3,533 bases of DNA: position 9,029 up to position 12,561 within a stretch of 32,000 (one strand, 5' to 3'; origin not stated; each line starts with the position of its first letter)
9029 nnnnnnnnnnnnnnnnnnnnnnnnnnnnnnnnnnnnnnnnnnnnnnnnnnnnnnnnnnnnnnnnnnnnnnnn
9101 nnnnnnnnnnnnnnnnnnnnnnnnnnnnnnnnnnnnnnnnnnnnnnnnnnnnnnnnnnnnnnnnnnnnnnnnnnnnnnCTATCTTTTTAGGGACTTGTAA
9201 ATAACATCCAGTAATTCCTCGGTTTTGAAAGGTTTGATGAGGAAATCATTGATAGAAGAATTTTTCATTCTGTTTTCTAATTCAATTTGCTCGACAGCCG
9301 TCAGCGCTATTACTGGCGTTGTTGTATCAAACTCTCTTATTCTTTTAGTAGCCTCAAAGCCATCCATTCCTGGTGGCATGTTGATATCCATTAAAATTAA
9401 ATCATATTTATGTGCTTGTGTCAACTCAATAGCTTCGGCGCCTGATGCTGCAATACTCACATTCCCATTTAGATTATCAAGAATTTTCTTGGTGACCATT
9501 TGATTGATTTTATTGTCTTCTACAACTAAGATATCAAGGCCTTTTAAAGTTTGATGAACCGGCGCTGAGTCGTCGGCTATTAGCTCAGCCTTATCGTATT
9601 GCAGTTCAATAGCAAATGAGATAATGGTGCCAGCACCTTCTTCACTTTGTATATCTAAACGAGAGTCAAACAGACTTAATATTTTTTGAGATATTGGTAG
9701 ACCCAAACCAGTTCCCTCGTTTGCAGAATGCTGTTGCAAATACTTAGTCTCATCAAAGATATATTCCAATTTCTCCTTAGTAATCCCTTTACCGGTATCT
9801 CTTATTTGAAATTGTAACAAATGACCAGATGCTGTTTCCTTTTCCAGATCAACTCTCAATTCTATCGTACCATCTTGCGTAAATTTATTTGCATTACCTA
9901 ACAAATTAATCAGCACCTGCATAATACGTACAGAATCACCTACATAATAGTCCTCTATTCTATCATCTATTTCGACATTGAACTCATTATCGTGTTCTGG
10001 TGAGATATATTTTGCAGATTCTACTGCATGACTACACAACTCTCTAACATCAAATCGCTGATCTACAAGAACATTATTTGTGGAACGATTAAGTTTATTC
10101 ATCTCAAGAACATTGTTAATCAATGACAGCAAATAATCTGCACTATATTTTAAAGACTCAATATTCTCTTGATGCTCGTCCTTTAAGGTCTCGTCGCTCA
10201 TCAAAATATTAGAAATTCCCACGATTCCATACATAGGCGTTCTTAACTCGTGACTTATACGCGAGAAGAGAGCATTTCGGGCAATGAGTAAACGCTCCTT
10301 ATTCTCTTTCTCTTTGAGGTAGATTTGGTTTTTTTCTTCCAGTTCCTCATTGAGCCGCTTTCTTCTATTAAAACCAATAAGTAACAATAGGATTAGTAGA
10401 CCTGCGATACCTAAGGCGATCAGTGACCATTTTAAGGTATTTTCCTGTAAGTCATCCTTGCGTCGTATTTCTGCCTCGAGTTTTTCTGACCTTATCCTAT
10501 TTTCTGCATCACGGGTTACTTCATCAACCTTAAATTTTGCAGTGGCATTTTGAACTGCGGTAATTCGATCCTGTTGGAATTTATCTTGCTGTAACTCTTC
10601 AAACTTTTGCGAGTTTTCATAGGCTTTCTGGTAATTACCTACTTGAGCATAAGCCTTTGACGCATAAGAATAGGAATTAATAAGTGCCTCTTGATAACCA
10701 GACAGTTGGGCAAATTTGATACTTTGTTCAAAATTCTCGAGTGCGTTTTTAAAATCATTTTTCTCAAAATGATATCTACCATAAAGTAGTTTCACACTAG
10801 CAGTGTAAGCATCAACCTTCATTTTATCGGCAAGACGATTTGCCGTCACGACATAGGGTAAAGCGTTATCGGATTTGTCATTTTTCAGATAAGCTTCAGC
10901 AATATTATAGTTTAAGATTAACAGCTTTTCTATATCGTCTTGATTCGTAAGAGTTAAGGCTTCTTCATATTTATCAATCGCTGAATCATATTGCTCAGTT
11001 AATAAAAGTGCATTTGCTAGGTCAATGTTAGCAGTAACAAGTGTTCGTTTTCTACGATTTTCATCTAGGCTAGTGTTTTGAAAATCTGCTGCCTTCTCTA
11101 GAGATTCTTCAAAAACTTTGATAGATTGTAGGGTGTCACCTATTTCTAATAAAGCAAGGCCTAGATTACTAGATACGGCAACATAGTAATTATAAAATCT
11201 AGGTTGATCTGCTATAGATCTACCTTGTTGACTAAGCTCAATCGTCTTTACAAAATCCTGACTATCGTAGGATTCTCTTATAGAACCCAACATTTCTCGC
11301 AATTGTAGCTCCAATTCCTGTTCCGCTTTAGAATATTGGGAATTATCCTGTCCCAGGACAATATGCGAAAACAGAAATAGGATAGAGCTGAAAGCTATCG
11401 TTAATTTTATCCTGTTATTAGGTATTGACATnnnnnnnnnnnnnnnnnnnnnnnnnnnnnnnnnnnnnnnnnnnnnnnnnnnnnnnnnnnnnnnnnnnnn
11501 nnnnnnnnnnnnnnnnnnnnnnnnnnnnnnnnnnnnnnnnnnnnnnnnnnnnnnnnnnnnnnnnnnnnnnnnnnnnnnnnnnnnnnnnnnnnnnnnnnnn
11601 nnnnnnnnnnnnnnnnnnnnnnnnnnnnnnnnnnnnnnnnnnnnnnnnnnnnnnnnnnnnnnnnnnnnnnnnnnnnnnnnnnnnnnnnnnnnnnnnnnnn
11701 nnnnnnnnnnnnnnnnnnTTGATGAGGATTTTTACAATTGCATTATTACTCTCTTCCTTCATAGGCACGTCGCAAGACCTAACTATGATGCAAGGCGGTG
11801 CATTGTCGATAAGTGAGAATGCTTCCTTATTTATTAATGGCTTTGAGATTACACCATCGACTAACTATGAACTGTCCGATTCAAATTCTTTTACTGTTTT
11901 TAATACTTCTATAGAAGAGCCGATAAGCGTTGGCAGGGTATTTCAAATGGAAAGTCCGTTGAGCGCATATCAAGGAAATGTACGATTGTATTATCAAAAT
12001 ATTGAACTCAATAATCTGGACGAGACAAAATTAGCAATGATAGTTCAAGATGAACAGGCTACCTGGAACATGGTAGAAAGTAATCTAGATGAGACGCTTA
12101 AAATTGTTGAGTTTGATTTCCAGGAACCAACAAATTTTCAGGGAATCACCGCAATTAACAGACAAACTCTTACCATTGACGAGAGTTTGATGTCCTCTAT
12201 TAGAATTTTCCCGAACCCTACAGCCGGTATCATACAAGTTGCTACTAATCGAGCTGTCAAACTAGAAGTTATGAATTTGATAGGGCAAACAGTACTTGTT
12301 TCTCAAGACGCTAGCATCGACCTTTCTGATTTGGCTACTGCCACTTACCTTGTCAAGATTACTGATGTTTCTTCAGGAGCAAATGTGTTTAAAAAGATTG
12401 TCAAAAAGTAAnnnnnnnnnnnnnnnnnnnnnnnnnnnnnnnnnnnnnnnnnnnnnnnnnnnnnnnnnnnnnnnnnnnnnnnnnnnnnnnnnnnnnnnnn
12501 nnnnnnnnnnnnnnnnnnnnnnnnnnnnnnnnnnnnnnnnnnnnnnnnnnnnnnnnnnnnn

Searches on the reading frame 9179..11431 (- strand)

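Call 13: search_protein_families(library=pfam, proteins=[window:9179-11431:-], max_evalue=0.01)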
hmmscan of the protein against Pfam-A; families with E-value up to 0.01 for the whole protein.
window:9179-11431:- (750 aa): 11 families
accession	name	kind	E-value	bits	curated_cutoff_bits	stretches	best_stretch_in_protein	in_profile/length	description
PF00072.30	Response_reg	-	6.1e-28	97.7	30.2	1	634-744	1-110/111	Response regulator receiver domain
PF02518.31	HATPase_c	-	5.3e-22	78.8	26.4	1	498-610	1-109/111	Histidine kinase-, DNA gyrase B-, and HSP90-like ATPase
PF00512.31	HisKA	-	5.5e-13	49.2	26.9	1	384-448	1-64/66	His Kinase A (phospho-acceptor) domain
PF13424.12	TPR_12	-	2.1e-12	47.5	30.1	3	172-241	4-75/77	Tetratricopeptide repeat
PF07719.23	TPR_2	-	3.7e-12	45.8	27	1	135-163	4-32/34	Tetratricopeptide repeat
PF00515.34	TPR_1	-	7.3e-08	32.3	27.8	0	138-161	7-30/34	Tetratricopeptide repeat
PF13181.12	TPR_8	-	5.1e-07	29.8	25.7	0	213-240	3-30/34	Tetratricopeptide repeat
PF13176.12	TPR_7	-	7.8e-06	26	27.9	0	138-165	5-32/36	Tetratricopeptide repeat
PF13432.12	TPR_16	-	7.1e-05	23.6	32.7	0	90-165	3-64/65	Tetratricopeptide repeat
PF13428.12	TPR_14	-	0.00013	22.8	23.5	0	135-165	4-34/44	Tetratricopeptide repeat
PF17874.7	TPR_MalT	-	0.00013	21.8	45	1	107-316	17-228/336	MalT-like TPR region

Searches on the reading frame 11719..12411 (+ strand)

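Call 13: search_protein_families(library=pfam, proteins=[window:11719-12411:+], max_evalue=0.01)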
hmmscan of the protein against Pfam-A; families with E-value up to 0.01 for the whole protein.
window:11719-12411:+ (230 aa): 1 family
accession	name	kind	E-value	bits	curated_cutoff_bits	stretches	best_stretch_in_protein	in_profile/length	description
PF18962.6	Por_Secre_tail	-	2e-09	38.1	27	1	163-227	1-73/75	Secretion system C-terminal sorting domain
